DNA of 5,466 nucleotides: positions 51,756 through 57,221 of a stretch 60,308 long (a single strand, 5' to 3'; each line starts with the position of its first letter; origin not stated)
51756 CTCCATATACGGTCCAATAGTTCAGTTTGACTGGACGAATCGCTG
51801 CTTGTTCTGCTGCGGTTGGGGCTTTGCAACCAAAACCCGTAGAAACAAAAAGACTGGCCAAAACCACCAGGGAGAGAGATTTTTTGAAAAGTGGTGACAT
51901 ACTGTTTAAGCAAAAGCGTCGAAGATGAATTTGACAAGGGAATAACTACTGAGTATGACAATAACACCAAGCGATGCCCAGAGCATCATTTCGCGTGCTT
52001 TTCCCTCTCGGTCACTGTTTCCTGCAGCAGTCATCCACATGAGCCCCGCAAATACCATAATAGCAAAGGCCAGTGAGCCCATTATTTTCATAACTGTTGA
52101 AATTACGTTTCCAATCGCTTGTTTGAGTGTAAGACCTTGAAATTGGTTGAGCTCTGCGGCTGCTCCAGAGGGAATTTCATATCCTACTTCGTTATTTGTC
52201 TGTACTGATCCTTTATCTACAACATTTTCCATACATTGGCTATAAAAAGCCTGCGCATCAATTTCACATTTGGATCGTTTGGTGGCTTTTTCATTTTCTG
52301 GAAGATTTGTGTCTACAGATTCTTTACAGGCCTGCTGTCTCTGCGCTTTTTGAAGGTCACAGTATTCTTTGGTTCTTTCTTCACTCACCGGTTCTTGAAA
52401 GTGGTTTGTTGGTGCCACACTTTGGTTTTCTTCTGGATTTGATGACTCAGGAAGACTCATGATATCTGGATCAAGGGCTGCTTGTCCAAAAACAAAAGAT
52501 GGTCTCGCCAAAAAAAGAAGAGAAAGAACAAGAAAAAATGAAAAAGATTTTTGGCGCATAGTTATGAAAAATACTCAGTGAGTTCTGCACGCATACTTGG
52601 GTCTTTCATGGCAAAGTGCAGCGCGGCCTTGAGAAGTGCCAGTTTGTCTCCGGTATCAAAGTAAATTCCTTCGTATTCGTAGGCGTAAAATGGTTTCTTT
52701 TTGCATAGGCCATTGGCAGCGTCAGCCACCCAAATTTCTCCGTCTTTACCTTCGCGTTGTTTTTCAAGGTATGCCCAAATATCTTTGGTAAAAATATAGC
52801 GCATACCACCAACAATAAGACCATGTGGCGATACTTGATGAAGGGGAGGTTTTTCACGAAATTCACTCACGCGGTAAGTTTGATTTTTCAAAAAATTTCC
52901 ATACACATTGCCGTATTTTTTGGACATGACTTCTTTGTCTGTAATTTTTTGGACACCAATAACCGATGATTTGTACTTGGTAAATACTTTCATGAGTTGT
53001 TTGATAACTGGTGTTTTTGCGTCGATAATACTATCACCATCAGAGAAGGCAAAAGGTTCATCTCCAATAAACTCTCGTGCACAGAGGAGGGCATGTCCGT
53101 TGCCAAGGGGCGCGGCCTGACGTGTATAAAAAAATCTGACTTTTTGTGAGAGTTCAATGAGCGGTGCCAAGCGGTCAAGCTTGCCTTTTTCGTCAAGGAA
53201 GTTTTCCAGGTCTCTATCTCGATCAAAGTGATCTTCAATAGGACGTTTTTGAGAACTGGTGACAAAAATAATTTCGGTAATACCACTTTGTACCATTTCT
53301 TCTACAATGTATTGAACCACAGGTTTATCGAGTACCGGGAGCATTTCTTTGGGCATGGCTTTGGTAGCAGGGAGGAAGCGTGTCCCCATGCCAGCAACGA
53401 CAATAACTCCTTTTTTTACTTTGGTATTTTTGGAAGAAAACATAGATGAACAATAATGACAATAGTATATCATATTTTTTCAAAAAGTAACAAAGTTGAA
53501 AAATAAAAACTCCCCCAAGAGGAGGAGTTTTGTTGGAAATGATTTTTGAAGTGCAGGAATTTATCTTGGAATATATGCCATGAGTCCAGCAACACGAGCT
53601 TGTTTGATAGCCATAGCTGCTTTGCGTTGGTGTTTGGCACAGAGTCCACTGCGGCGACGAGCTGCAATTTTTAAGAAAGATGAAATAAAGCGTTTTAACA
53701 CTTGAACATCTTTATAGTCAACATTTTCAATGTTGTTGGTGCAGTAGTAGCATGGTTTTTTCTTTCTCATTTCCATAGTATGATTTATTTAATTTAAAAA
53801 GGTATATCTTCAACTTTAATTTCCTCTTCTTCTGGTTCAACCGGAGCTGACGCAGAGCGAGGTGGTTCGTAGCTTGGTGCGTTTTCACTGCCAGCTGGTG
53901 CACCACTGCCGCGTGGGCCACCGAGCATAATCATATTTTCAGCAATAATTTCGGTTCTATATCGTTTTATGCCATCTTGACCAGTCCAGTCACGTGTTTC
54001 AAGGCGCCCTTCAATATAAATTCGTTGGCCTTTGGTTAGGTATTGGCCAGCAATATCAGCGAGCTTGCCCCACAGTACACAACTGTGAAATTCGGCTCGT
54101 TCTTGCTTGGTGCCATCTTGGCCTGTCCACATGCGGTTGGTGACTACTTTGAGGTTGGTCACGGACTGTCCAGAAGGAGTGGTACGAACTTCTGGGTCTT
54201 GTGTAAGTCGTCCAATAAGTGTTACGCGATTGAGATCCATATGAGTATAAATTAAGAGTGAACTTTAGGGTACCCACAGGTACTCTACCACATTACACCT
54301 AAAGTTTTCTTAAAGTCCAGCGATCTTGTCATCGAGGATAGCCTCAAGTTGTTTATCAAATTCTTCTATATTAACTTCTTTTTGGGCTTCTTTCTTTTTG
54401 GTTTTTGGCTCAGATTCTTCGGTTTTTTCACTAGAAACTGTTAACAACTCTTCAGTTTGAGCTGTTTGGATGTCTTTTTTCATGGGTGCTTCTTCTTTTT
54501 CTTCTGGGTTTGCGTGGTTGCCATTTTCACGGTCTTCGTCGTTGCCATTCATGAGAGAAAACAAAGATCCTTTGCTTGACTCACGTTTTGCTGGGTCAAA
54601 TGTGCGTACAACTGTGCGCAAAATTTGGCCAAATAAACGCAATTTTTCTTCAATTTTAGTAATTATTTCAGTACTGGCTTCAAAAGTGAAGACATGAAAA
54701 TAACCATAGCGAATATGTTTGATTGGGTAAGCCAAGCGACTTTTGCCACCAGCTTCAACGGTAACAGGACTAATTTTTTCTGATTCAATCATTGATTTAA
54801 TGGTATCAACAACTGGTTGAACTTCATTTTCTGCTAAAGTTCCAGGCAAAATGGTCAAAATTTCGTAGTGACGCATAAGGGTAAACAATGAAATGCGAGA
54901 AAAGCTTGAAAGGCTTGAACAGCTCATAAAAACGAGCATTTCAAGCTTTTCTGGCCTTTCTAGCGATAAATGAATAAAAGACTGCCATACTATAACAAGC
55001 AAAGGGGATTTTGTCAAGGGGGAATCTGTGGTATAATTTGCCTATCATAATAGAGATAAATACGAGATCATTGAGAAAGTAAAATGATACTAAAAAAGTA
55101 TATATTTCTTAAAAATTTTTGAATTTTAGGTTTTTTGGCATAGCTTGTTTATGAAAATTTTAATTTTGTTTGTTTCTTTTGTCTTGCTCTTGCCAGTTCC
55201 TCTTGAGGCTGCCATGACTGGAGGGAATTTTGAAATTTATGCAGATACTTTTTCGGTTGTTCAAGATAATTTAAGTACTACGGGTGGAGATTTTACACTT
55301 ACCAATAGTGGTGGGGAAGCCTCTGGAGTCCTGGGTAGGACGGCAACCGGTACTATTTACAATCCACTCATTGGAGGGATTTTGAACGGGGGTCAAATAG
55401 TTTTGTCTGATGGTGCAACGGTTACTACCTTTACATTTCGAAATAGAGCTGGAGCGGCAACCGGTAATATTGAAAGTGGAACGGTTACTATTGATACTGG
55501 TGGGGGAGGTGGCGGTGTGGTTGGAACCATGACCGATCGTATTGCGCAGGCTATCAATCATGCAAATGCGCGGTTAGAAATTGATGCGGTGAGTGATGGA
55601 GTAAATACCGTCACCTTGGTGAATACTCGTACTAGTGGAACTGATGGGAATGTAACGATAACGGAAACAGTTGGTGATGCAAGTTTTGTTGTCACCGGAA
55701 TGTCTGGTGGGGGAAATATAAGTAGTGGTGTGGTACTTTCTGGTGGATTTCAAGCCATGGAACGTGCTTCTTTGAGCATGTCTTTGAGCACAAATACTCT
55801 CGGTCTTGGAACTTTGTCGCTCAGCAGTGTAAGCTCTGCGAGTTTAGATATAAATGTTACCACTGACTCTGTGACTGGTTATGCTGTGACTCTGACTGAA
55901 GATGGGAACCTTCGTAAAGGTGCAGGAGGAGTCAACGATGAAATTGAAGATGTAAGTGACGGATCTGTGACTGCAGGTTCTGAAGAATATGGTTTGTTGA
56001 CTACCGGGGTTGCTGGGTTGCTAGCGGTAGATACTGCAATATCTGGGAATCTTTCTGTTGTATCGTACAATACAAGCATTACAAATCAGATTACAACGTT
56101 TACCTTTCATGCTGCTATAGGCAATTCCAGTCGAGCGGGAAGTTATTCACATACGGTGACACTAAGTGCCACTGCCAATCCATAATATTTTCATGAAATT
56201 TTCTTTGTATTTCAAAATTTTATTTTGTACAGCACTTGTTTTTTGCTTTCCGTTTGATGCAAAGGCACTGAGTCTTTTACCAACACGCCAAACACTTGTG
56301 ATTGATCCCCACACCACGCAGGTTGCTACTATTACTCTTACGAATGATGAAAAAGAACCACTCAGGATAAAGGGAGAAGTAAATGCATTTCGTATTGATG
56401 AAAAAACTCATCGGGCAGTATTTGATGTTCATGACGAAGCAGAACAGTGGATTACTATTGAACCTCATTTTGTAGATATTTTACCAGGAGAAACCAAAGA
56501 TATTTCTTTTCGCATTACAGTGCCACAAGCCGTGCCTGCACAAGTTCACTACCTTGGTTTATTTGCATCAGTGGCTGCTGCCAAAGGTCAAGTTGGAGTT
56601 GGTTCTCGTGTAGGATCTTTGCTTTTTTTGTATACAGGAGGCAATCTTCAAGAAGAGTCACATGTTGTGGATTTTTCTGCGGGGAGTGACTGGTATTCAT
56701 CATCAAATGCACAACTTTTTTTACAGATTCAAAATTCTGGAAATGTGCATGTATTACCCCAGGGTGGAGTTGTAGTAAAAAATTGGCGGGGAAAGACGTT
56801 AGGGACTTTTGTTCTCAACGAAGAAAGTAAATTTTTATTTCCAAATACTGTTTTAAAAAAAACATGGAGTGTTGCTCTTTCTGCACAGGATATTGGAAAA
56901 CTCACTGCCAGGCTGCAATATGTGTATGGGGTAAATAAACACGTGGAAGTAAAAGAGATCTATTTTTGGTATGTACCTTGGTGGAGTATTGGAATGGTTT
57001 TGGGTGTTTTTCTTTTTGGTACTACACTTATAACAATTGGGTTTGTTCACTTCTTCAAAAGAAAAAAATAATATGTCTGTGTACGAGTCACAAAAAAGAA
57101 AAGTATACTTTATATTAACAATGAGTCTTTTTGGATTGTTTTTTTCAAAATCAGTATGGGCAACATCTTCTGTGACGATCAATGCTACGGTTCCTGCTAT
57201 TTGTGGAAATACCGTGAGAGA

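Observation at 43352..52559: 9.2-kb tandem array of 12 TrbC/VirB2-type pilin paralogs with a conserved core and hypervariable ectodomains, and no T4SS machinery in sight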

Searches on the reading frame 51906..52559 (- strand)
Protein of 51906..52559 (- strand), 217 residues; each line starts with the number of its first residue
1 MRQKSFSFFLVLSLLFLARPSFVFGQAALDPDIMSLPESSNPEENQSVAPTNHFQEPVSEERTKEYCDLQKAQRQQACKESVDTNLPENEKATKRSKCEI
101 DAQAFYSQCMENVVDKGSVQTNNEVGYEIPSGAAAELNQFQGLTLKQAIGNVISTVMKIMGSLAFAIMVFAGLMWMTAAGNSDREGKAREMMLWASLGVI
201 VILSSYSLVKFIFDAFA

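Call 6: search_protein_families(library=pfam, alignment_id=A1, max_evalue=1)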
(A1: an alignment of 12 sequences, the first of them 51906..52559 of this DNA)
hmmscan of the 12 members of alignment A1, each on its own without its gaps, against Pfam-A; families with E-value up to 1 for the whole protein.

A. member 1, window:51906-52559:- (217 aa): 3 families
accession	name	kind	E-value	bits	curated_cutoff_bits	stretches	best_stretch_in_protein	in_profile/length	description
PF18895.5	T4SS_pilin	-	7.7e-06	26.3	26.6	1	144-212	4-71/71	Type IV secretion system pilin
PF19607.4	DUF6112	-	0.064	13.5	25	1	139-201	6-69/88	Family of unknown function (DUF6112)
PF16430.10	DUF5027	-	0.097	12.8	25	1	97-138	9-50/159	Domain of unknown function (DUF5027)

B. families by the number of members that match (of 12 scanned): 37 families (the first 25 are shown)
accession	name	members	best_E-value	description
PF18895.5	T4SS_pilin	12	1.5e-10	Type IV secretion system pilin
PF04956.18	TrbC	7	5.8e-05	TrbC/VIRB2 pilin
PF06664.17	WLS-like_TM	3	0.0034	Wntless-like, transmembrane domain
PF13520.12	AA_permease_2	2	0.0013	Amino acid permease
PF05987.18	DUF898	2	0.0024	Bacterial protein of unknown function (DUF898)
PF05545.16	FixQ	2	0.0029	Cbb3-type cytochrome oxidase component FixQ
PF04290.18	DctQ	2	0.0042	Tripartite ATP-independent periplasmic transporters, DctQ component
PF19607.4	DUF6112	2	0.064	Family of unknown function (DUF6112)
PF13190.11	PDGLE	2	0.22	PDGLE domain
PF06157.16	DUF973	1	0.0034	Protein of unknown function (DUF973)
PF01578.25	Cytochrom_C_asm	1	0.01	Cytochrome C assembly protein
PF02669.20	KdpC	1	0.025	K+-transporting ATPase, c chain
PF02417.20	Chromate_transp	1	0.025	Chromate transporter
PF20136.4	DUF6526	1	0.027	Family of unknown function (DUF6526)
PF20563.3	DUF6773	1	0.046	Family of unknown function (DUF6773)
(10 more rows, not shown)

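Call 46: search_solved_structures(query=A1, max_evalue=10, show_alignments=2)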
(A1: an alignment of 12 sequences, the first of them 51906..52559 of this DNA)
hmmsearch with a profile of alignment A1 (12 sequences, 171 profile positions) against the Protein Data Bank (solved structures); distinct sequences matched with E-value up to 10: 1.
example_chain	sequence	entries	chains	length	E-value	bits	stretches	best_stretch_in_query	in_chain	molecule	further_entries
4o9r_A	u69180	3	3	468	0.27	14.3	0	104-150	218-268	Smoothened homolog/Soluble cytochrome b562 chimeric protein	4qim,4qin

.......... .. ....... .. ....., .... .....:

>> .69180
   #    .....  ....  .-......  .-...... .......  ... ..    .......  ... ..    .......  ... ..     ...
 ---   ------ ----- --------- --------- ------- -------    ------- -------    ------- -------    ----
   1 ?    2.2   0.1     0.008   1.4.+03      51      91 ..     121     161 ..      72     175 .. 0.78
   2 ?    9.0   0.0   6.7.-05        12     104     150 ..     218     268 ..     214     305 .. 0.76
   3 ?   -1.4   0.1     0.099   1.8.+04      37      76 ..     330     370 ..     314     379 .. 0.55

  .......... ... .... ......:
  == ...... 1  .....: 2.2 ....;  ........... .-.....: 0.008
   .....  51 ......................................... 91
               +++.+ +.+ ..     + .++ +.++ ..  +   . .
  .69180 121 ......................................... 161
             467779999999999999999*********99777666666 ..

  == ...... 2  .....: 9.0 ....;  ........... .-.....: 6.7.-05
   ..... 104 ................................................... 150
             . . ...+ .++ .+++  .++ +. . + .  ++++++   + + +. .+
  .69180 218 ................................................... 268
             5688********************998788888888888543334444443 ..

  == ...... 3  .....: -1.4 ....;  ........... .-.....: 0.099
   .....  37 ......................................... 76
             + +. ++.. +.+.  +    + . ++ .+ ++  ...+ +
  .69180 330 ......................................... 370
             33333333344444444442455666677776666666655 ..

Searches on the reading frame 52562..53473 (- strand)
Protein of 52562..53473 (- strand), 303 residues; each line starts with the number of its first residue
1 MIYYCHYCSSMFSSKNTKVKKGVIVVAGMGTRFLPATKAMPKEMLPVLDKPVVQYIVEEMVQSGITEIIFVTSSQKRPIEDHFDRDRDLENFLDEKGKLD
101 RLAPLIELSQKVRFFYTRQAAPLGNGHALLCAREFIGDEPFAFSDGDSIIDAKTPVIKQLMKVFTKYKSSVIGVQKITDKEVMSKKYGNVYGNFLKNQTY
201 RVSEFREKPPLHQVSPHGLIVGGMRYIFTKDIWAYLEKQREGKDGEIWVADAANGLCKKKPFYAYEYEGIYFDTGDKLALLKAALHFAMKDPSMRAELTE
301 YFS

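Call 7: search_protein_families(library=pfam, proteins=[window:52562-53473:-], max_evalue=0.001)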
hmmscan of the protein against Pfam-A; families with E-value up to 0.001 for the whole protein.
window:52562-53473:- (303 aa): 2 families
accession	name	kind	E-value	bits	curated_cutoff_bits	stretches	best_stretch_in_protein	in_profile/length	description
PF00483.29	NTP_transferase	-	5.1e-27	95.5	21.2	1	21-286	1-241/245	Nucleotidyl transferase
PF12804.13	NTP_transf_3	-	6.9e-05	23.5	27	1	22-165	1-112/160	MobA-like NTP transferase domain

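Call 54: search_protein_families(library=ncbifam, proteins=[window:52562-53473:-], max_evalue=0.01)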
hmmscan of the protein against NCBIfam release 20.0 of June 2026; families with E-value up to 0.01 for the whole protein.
window:52562-53473:- (303 aa): 28 families (the best 25 are shown)
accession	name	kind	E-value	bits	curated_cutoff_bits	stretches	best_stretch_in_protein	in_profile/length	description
TIGR01099.1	galU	equivalog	2.2e-84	283.1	326.8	1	19-283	1-261/261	UTP--glucose-1-phosphate uridylyltransferase GalU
NF009928.0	PRK13389.1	equivalog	3.5e-55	187.3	548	1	14-301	3-293/302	UTP--glucose-1-phosphate uridylyltransferase GalU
NF007516.0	PRK10122.1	equivalog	5.2e-51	173.6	534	1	21-293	5-282/297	UTP--glucose-1-phosphate uridylyltransferase GalF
TIGR01105.1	galF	equivalog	3.8e-50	170.7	659.2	1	21-291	5-280/297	GalU regulator GalF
TIGR03992.1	Arch_glmU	subfamily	5.1e-28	98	292.1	2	21-88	2-69/393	bifunctional sugar-1-phosphate nucleotidylyltransferase/acetyltransferase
TIGR01208.1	rmlA_long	equivalog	6.2e-25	87.8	320.25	2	21-86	1-67/353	glucose-1-phosphate thymidylyltransferase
NF041173.1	Sug_nt_acttase_Thmprot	equivalog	1.4e-17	63.8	600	1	21-283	2-223/405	bifunctional sugar-1-phosphate nucleotidylyltransferase/acetyltransferase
NF041313.1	UDPGP_AglF_Halo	equivalog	2.9e-17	62.9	400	2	21-84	2-65/234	UTP--glucose-1-phosphate uridylyltransferase AglF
TIGR01207.1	rmlA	equivalog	5.4e-16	58.5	360.65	2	21-78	1-58/286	glucose-1-phosphate thymidylyltransferase RfbA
NF012024.0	PRK15480.1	equivalog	4.9e-14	52.1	588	1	18-78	2-62/292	glucose-1-phosphate thymidylyltransferase RfbA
NF049965.1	GlMnHpPGnyltfHddC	equivalog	1.2e-12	47.9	300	1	21-85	2-66/221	D-glycero-D-manno-heptose 1-phosphate guanosyltransferase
NF045761.1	NAMPUrTaseMurU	equivalog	1.5e-11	44.6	250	1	21-80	2-61/226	N-acetylmuramate alpha-1-phosphate uridylyltransferase MurU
NF052502.1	man1P_GTase_Rv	exception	8.5e-10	38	440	1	22-87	3-68/352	mannose-1-phosphate guanylyltransferase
TIGR02623.1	G1P_cyt_trans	equivalog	5e-09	36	300.25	1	21-271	2-229/255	glucose-1-phosphate cytidylyltransferase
NF010935.0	PRK14355.1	equivalog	1.1e-08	34.2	718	1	22-91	6-72/459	bifunctional UDP-N-acetylglucosamine diphosphorylase/glucosamine-1-phosphate N-acetyltransferase GlmU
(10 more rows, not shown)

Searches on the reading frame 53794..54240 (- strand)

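Call 80: search_protein_families(library=pfam, proteins=[window:53794-54240:-], max_evalue=0.001)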
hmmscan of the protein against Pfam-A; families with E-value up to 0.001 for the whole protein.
window:53794-54240:- (148 aa): 1 family
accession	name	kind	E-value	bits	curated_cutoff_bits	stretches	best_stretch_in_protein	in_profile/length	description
PF00436.31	SSB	-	1.4e-38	131.5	26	1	3-106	1-104/104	Single-strand binding protein family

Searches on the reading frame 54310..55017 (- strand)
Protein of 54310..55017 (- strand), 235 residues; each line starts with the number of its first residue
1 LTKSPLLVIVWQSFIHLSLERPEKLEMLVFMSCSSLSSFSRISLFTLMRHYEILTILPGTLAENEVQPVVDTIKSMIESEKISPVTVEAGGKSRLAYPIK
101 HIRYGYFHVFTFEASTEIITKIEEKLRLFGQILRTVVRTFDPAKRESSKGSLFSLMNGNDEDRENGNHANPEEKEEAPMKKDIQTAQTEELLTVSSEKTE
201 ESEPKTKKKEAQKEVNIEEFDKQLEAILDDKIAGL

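Call 9: search_protein_families(library=pfam, proteins=[window:54310-55017:-], max_evalue=0.001)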
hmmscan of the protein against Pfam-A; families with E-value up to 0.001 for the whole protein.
window:54310-55017:- (235 aa): 1 family
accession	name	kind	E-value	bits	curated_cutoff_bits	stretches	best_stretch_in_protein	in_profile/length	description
PF01250.22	Ribosomal_S6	-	1.1e-17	64.4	27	1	50-137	1-88/90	Ribosomal protein S6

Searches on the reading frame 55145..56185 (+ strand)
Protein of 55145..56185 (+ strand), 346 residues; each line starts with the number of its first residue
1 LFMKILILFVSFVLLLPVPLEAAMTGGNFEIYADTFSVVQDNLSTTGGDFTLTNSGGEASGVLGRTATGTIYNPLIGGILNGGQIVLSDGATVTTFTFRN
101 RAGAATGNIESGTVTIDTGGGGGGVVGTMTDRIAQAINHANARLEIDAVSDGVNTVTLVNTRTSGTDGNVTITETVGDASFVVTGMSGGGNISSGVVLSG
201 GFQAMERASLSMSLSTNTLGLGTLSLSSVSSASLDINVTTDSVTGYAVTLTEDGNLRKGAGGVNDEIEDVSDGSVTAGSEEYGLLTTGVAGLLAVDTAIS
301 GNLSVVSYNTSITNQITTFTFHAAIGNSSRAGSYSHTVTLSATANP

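Call 7: search_protein_families(library=pfam, proteins=[window:55145-56185:+], max_evalue=0.001)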
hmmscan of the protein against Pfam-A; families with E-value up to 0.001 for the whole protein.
window:55145-56185:+ (346 aa): 0 families

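Call 54: search_protein_families(library=ncbifam, proteins=[window:55145-56185:+], max_evalue=0.01)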
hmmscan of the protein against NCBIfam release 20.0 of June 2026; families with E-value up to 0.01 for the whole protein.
window:55145-56185:+ (346 aa): 1 family
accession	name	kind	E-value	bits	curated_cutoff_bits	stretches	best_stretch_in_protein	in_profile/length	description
NF058581.1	CPR_Pam_pilin_C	domain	0.007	16.5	55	0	216-284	3-67/148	Pam pilus system pilin subunit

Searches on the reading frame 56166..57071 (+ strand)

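Call 9: search_protein_families(library=pfam, proteins=[window:56166-57071:+], max_evalue=0.001)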
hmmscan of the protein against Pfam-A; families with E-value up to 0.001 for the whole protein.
window:56166-57071:+ (301 aa): 0 families

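Call 54: search_protein_families(library=ncbifam, proteins=[window:56166-57071:+], max_evalue=0.01)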
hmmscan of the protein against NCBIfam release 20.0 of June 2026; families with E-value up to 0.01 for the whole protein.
window:56166-57071:+ (301 aa): 2 families
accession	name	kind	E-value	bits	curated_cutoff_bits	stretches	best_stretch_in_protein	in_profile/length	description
NF041740.1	choice_anch_T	equivalog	0.0012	18.1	70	1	18-139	6-123/259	choice-of-anchor T family protein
NF007392.0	PRK09918.1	subfamily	0.0087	15.4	183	0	17-75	12-69/236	fimbria/pilus chaperone family protein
